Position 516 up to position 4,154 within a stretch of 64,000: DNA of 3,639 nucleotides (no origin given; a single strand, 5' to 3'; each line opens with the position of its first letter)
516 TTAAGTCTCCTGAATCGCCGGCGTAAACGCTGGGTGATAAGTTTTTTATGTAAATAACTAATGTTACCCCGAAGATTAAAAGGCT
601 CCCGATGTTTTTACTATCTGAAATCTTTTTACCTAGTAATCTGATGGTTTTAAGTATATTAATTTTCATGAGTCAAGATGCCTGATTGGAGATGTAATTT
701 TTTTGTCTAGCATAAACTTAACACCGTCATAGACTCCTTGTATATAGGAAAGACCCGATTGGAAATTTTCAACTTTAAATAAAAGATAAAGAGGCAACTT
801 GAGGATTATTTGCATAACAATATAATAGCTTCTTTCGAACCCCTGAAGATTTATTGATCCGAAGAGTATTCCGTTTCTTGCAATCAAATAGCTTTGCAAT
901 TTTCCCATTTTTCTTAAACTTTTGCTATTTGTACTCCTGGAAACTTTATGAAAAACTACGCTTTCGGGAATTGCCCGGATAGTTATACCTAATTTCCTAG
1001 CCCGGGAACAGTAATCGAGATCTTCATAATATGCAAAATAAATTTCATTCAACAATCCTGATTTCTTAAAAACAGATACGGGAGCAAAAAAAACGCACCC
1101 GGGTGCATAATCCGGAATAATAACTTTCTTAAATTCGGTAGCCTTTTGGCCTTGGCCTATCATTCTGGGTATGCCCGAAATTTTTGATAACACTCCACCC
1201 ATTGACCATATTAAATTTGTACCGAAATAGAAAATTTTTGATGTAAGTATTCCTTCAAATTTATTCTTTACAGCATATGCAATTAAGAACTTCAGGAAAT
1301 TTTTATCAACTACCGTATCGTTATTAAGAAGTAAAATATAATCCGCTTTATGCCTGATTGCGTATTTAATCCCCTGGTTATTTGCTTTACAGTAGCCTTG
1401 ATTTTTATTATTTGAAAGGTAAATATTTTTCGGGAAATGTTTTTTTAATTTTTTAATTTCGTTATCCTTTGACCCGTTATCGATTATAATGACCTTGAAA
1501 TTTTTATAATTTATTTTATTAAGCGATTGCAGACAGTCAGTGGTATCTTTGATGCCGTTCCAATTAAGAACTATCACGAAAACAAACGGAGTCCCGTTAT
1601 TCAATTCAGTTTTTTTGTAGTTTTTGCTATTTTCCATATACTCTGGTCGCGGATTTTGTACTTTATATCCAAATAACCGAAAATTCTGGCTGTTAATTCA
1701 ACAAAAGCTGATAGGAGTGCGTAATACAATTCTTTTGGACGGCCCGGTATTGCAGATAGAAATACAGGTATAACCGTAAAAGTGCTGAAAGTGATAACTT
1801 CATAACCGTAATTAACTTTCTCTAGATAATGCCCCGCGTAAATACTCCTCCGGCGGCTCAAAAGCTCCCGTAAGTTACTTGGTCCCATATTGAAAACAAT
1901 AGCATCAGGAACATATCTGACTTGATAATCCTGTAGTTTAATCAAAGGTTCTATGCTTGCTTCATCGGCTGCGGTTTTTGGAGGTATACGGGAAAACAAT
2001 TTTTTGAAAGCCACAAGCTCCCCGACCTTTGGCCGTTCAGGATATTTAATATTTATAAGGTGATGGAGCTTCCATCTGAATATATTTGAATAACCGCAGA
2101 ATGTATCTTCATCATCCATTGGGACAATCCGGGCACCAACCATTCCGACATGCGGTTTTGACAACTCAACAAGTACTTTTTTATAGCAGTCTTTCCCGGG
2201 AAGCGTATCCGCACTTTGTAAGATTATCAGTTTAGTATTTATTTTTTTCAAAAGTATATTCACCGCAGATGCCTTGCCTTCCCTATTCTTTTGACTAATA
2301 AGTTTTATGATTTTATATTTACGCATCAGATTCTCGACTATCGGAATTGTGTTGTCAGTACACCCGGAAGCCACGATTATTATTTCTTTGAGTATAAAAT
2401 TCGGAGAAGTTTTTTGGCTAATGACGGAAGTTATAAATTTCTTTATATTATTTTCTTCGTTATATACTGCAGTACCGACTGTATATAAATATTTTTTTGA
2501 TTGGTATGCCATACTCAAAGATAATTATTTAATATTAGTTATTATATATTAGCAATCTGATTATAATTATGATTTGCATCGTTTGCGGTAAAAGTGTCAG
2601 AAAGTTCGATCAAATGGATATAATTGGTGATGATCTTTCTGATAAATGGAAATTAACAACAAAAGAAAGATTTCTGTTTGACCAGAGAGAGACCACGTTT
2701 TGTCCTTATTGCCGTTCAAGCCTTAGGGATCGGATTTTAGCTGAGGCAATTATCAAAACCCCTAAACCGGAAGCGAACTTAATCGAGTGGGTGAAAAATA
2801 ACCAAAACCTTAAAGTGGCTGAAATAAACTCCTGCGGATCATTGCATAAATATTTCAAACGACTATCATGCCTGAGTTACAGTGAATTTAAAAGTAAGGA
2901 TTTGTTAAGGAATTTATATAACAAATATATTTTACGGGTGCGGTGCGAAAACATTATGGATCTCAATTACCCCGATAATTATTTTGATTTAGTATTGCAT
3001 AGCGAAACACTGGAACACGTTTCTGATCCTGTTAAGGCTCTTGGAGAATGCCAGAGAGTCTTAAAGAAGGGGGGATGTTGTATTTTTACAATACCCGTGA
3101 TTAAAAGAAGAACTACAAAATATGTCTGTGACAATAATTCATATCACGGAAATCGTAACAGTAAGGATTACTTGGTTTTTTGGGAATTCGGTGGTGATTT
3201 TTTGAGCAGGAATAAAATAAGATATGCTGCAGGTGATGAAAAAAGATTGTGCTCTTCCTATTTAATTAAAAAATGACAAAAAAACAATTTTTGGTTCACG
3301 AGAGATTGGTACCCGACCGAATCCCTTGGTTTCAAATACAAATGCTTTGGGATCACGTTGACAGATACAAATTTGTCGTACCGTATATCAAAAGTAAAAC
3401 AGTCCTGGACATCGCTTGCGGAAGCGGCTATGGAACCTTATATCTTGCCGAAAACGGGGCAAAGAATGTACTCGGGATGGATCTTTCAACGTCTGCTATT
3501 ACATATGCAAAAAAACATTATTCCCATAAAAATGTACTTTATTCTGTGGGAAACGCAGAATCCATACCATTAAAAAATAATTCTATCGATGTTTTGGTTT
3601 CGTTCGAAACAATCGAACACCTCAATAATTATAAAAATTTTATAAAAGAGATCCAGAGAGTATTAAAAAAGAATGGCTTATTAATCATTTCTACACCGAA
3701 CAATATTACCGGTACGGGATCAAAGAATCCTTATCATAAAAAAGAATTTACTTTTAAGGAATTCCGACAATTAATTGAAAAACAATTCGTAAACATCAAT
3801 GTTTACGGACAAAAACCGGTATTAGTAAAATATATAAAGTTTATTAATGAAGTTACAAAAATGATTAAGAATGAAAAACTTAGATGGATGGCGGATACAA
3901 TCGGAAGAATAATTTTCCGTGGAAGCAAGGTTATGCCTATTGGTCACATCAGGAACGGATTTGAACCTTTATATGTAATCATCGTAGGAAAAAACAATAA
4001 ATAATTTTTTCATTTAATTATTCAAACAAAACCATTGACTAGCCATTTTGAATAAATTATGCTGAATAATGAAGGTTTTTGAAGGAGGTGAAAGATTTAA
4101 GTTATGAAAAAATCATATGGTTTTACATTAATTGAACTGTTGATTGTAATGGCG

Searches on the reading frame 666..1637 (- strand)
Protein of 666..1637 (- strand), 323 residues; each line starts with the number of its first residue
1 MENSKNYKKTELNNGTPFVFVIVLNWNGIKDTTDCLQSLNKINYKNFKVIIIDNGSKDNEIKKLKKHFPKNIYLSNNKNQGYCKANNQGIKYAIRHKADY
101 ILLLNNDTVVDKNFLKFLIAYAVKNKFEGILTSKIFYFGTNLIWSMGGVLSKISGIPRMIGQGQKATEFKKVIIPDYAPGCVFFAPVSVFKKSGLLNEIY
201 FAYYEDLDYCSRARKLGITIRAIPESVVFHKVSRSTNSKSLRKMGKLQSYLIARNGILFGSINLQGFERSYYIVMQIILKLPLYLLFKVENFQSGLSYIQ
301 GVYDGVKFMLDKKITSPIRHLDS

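Call 82: search_protein_families(library=pfam, proteins=[window:666-1637:-], max_evalue=0.001)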
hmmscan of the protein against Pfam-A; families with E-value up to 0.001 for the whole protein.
window:666-1637:- (323 aa): 4 families
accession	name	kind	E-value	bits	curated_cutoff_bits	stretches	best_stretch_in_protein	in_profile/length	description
PF00535.33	Glycos_transf_2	-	6e-20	72.3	23.3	1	21-157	2-132/168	Glycosyl transferase family 2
PF13641.12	Glyco_tranf_2_3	-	5.7e-09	36.8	27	1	19-244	3-224/230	Glycosyltransferase like family 2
PF10111.15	Glyco_tranf_2_2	-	4.9e-06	26.7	27.3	1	39-153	20-137/276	Glycosyltransferase like family 2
PF13632.12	Glyco_trans_2_3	-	8e-06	26.2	27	1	100-243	1-135/198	Glycosyl transferase family group 2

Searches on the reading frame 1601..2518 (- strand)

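Call 82: search_protein_families(library=pfam, proteins=[window:1601-2518:-], max_evalue=0.001)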
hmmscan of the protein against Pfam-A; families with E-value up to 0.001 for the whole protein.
window:1601-2518:- (305 aa): 3 families
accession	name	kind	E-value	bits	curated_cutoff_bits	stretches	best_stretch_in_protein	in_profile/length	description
PF00535.33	Glycos_transf_2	-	2.1e-21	77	23.3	1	14-150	2-134/168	Glycosyl transferase family 2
PF13641.12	Glyco_tranf_2_3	-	3.7e-09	37.4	27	1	18-153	9-144/230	Glycosyltransferase like family 2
PF13632.12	Glyco_trans_2_3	-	8.5e-05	22.9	27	0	98-249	2-171/198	Glycosyl transferase family group 2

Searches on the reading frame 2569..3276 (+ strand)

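Call 82: search_protein_families(library=pfam, proteins=[window:2569-3276:+], max_evalue=0.001)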
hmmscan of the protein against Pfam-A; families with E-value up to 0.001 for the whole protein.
window:2569-3276:+ (235 aa): 6 families
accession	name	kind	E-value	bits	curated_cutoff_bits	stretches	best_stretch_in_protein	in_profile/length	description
PF08241.18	Methyltransf_11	-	2.8e-15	57.1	21.2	1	94-173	16-95/95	Methyltransferase domain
PF13847.12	Methyltransf_31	-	5.1e-10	39.7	27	1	123-193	57-129/145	Methyltransferase domain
PF13649.12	Methyltransf_25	-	5.4e-08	33.9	27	1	121-169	47-97/97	Methyltransferase domain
PF13489.12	Methyltransf_23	-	5.3e-06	26.7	27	1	119-176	62-119/164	Methyltransferase domain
PF08242.18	Methyltransf_12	-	9.5e-06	26.7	30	1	127-170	54-97/98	Methyltransferase domain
PF01209.24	Ubie_methyltran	-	0.00013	21.9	20.1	1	123-171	101-149/233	ubiE/COQ5 methyltransferase family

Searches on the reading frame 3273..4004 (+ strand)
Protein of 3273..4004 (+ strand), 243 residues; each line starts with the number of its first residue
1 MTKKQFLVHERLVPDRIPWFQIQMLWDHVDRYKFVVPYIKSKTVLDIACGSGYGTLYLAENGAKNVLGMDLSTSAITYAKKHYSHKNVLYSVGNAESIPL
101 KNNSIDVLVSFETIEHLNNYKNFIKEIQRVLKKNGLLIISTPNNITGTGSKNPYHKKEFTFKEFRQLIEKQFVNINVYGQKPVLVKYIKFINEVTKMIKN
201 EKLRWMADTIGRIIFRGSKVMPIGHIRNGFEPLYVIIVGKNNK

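Call 82: search_protein_families(library=pfam, proteins=[window:3273-4004:+], max_evalue=0.001)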
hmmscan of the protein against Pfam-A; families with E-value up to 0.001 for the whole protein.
window:3273-4004:+ (243 aa): 16 families
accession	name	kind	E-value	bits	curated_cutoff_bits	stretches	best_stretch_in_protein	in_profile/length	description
PF08241.18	Methyltransf_11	-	1.4e-25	90.1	21.2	1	45-139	1-95/95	Methyltransferase domain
PF13649.12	Methyltransf_25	-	5e-21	75.6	27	1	44-135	1-97/97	Methyltransferase domain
PF13847.12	Methyltransf_31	-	7.8e-21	74.7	27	1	41-158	4-117/145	Methyltransferase domain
PF13489.12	Methyltransf_23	-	2.4e-16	60.3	27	1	39-154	21-124/164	Methyltransferase domain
PF08242.18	Methyltransf_12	-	1.6e-12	48.4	30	1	45-137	1-98/98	Methyltransferase domain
PF01209.24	Ubie_methyltran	-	7.6e-11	42.2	20.1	1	20-156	29-168/233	ubiE/COQ5 methyltransferase family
PF02353.26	CMAS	-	2.4e-09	37.4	27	1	42-147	64-172/273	Mycolic acid cyclopropane synthetase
PF08003.17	Methyltransf_9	-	6.8e-08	32.3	23.8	1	30-141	105-219/315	Protein of unknown function (DUF1698)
PF06325.19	PrmA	-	2.5e-07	31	22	1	40-140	161-259/296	Ribosomal protein L11 methyltransferase (PrmA)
PF05175.20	MTS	-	1.5e-06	28.4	23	1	40-141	31-140/170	Methyltransferase small domain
PF02390.23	Methyltransf_4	-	6.5e-06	26.2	24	0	42-95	3-60/173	Putative methyltransferase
PF05148.21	Methyltransf_8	-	9e-06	26.1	27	1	93-140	111-157/219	Hypothetical methyltransferase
PF01555.25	N6_N4_Mtase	-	0.00015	22.2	26.7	0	116-176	28-61/221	DNA methylase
PF05724.17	TPMT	-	0.00031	20.9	26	0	15-90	13-87/218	Thiopurine S-methyltransferase (TPMT)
PF01728.25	FtsJ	-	0.0005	20.5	24.1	0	30-100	14-80/181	FtsJ-like methyltransferase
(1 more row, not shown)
